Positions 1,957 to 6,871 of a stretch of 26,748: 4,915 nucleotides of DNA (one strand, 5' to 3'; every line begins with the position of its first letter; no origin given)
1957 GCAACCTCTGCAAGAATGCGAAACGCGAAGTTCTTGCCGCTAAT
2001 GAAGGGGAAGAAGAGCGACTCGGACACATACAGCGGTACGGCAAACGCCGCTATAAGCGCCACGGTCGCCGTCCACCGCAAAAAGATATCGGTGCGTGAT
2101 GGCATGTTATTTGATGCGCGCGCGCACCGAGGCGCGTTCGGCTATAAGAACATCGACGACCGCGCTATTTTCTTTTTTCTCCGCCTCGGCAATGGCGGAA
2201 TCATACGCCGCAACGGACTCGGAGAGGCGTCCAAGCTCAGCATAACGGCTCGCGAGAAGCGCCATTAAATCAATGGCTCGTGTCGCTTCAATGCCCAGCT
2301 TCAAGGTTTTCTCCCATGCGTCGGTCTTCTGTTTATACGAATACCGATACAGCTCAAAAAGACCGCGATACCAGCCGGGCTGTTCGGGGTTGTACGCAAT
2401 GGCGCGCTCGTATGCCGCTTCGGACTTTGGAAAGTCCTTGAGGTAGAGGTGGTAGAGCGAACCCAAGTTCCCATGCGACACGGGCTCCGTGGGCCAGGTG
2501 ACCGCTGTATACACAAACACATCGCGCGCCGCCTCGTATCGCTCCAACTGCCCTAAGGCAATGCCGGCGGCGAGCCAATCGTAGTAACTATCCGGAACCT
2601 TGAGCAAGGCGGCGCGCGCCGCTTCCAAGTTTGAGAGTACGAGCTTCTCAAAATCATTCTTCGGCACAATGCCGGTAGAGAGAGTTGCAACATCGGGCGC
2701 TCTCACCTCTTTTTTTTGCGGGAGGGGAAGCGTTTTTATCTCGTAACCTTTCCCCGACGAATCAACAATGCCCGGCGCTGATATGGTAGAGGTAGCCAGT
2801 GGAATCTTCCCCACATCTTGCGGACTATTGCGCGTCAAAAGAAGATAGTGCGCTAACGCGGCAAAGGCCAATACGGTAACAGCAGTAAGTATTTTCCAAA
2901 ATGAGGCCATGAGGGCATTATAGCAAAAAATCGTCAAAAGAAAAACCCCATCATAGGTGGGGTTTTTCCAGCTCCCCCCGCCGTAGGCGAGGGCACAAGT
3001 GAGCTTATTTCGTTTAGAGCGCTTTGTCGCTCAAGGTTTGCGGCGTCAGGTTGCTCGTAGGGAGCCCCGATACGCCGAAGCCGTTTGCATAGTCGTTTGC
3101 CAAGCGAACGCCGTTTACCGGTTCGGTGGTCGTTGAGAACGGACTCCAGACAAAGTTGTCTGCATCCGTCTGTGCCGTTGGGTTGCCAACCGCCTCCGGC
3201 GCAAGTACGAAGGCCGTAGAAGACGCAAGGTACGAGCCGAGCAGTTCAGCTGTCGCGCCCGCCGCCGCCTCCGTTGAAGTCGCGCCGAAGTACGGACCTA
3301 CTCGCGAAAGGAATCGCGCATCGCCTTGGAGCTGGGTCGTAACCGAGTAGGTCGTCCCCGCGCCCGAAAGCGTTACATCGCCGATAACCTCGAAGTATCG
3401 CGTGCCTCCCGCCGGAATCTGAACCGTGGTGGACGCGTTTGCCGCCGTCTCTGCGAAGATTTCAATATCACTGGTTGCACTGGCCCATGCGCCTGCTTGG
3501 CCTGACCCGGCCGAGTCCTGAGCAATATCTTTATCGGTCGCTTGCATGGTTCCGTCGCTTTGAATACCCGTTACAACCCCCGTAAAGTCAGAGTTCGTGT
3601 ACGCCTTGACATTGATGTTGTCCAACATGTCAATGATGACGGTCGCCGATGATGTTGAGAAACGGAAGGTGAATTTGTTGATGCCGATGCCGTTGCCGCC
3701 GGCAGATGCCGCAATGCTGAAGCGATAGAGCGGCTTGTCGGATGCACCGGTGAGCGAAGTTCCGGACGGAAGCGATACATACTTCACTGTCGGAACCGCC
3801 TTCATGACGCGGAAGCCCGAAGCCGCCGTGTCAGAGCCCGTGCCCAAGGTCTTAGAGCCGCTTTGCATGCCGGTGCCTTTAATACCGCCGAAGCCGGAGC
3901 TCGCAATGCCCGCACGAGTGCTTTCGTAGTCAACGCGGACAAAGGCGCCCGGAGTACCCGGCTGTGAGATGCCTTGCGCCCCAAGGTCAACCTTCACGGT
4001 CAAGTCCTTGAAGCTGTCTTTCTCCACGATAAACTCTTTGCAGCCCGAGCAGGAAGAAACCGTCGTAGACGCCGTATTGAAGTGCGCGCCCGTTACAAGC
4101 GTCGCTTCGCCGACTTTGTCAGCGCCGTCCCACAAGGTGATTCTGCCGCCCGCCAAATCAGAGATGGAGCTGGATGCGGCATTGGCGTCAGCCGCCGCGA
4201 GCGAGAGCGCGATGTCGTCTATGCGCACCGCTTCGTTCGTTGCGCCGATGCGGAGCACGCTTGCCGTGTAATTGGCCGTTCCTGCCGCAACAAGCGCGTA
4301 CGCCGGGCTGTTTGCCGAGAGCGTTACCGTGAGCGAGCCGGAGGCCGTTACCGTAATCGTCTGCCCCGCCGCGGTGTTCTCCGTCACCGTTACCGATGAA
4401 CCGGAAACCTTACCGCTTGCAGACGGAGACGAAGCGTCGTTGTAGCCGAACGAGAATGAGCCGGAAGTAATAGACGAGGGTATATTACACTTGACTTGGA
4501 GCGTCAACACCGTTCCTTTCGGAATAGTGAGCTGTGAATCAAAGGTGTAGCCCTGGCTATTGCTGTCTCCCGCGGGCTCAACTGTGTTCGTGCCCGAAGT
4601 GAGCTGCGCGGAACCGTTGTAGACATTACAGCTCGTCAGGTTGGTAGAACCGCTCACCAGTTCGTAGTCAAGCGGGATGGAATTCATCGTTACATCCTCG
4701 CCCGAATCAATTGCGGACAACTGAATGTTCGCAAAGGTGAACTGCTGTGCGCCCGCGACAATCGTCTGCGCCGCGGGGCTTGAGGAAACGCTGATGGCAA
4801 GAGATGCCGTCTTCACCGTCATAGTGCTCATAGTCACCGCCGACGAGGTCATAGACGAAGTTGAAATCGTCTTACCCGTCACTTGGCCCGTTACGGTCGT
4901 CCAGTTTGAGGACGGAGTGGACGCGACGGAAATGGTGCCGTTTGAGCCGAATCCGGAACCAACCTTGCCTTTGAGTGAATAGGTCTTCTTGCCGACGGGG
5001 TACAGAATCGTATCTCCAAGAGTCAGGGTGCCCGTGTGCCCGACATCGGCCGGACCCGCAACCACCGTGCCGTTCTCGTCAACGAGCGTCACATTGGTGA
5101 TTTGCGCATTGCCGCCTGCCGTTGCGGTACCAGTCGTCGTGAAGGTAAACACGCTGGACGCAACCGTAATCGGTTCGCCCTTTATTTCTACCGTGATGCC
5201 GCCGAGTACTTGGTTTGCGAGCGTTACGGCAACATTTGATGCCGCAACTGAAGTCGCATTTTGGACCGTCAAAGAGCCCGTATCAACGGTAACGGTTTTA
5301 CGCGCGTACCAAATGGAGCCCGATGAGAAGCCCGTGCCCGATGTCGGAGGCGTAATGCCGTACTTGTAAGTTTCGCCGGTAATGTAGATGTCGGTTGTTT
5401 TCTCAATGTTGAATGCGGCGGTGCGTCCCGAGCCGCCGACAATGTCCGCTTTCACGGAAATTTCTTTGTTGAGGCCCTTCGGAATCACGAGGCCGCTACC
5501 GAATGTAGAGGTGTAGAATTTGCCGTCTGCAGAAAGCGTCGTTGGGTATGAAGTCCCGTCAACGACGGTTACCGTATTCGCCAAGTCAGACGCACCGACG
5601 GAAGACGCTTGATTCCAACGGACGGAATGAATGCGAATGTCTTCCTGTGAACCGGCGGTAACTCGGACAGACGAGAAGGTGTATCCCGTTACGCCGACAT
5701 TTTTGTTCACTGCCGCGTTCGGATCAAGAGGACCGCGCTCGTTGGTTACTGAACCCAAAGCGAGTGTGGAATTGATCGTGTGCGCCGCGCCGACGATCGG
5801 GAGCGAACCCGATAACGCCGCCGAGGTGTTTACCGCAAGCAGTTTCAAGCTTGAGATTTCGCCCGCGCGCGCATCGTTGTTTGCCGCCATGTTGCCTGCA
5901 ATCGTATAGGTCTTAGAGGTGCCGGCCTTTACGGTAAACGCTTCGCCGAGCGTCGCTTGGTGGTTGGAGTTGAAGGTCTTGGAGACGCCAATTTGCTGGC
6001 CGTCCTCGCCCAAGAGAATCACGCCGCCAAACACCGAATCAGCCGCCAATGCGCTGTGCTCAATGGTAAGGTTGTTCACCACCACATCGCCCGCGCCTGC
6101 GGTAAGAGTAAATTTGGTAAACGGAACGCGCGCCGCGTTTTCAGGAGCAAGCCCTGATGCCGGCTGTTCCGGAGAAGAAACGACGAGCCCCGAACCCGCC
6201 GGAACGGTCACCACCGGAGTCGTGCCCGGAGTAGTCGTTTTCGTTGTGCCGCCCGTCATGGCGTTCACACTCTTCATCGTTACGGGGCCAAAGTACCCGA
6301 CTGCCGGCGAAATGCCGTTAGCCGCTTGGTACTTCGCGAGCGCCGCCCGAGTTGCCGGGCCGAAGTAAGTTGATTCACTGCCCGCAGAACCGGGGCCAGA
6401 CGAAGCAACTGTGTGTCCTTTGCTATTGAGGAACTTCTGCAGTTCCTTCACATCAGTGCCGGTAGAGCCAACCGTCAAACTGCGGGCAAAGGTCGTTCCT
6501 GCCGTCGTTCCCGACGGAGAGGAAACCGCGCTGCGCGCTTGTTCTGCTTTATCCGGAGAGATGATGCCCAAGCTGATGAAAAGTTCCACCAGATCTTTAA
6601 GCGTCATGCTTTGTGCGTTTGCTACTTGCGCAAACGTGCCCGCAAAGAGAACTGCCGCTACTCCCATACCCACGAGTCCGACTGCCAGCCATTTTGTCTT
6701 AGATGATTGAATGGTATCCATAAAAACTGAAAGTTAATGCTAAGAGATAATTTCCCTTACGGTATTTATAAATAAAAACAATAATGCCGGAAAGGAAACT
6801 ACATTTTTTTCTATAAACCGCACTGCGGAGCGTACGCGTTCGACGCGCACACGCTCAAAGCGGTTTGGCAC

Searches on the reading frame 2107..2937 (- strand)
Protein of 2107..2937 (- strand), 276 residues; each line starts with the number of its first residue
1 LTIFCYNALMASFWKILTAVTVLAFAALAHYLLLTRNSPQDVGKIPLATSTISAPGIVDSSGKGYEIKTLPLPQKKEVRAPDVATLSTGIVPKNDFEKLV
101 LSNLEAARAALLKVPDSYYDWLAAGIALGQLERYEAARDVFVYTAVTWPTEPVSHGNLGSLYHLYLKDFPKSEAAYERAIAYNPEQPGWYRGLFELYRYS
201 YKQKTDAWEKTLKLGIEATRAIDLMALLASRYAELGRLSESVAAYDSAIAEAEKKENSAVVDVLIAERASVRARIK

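Call 7: search_protein_families(library=pfam, proteins=[window:2107-2937:-], max_evalue=0.01)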
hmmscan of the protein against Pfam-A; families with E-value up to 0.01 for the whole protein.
window:2107-2937:- (276 aa): 8 families
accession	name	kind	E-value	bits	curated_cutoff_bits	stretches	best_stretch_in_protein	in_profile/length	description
PF13371.12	TPR_9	-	2.1e-06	28.1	35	0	105-139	16-50/73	Tetratricopeptide repeat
PF13181.12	TPR_8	-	2.3e-05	24.7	25.7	0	155-185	4-33/34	Tetratricopeptide repeat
PF13432.12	TPR_16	-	0.00012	22.8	32.7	0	162-193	6-37/65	Tetratricopeptide repeat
PF07719.23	TPR_2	-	0.00018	21.8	27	0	162-185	10-33/34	Tetratricopeptide repeat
PF13176.12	TPR_7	-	0.00073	19.9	27.9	0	155-187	2-35/36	Tetratricopeptide repeat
PF00515.34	TPR_1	-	0.00076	19.6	27.8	0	163-185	11-33/34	Tetratricopeptide repeat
PF13424.12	TPR_12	-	0.0027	18.3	30.1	0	132-181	24-73/77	Tetratricopeptide repeat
PF13414.12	TPR_11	-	0.0069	16.5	26.8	0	231-250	3-22/42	TPR repeat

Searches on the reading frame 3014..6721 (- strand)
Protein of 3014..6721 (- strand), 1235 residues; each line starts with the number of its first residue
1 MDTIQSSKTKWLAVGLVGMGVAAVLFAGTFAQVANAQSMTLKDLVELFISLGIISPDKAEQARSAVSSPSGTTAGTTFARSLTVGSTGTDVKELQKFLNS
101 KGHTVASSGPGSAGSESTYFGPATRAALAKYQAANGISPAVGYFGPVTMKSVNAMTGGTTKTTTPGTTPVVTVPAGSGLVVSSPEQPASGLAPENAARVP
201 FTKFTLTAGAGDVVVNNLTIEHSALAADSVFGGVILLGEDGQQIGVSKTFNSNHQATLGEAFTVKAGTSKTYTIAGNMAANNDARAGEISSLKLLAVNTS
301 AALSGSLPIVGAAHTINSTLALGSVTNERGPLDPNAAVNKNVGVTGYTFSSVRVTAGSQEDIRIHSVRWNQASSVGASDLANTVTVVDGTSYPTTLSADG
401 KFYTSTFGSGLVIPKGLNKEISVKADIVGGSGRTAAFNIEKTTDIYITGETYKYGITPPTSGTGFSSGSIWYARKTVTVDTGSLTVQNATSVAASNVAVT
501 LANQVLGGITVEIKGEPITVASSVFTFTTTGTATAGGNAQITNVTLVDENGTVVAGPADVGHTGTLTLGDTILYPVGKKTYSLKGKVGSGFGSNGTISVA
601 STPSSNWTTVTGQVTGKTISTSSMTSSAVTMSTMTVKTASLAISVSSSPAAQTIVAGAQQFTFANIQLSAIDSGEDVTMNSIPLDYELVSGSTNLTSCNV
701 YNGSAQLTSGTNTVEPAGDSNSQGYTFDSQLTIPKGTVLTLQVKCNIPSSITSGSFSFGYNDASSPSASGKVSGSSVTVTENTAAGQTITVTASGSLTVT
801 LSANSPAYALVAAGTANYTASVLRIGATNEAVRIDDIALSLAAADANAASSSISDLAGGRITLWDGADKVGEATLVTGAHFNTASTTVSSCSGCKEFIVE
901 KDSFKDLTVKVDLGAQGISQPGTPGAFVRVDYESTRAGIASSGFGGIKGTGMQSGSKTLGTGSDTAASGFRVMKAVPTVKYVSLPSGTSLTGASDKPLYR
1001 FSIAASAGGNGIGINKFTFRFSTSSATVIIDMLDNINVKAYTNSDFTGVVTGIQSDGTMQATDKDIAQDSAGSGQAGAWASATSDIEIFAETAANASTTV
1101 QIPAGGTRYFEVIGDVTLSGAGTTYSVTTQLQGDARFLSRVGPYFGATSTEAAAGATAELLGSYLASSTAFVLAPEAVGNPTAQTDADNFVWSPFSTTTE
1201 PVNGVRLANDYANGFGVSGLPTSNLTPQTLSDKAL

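Call 7: search_protein_families(library=pfam, proteins=[window:3014-6721:-], max_evalue=0.01)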
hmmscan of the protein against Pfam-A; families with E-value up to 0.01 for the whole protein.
window:3014-6721:- (1235 aa): 1 family
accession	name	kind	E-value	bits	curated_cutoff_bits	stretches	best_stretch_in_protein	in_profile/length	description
PF01471.23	PG_binding_1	-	5e-09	36.6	23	1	87-150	1-55/57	Putative peptidoglycan binding domain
